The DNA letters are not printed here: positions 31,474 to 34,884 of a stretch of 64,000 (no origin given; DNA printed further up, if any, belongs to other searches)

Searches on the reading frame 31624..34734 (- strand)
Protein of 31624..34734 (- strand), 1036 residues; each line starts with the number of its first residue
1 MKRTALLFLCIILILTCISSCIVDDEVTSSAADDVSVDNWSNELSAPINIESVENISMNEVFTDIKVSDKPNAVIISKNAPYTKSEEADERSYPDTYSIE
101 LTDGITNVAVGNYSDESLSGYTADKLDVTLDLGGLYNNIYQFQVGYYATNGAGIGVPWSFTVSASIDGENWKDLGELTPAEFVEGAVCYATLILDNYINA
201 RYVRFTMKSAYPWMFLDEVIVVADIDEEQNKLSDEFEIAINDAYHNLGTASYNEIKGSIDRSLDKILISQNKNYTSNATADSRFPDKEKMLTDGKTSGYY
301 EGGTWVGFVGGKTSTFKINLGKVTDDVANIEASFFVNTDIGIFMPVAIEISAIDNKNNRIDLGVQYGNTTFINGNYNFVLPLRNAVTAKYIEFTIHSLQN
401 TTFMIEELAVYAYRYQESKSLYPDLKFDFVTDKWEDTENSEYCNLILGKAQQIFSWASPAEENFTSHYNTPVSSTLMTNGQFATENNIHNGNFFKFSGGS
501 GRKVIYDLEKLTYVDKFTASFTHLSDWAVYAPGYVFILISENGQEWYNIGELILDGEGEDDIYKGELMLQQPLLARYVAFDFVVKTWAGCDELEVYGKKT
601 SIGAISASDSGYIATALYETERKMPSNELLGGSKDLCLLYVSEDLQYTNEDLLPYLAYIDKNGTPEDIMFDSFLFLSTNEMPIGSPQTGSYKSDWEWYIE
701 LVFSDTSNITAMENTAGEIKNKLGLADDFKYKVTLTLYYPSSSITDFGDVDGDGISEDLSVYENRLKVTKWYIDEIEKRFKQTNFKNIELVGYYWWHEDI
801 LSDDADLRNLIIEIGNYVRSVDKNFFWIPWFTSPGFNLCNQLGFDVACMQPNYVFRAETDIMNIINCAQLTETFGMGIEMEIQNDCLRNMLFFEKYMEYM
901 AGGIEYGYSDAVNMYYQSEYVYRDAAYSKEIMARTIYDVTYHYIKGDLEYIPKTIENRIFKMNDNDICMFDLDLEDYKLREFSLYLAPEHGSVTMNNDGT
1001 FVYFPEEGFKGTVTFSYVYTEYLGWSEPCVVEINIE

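Call 30: search_protein_families(library=pfam, proteins=[window:31624-34734:-], max_evalue=0.0001)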
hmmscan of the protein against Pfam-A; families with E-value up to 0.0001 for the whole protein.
window:31624-34734:- (1036 aa): 4 families
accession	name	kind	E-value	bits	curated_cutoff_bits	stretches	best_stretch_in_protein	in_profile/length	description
PF16147.10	DUF4855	-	3e-94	316.1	27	1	635-941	1-312/313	Domain of unknown function (DUF4855)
PF00754.31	F5_F8_type_C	-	2.2e-10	41.2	28.2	0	123-210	32-115/127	F5/8 type C domain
PF17892.7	Cadherin_5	-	3.3e-07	30.5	26.5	1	961-1018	23-80/98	Cadherin-like domain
PF17963.7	Big_9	-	2.5e-06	28.7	23.6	1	971-1018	27-73/89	Bacterial Ig domain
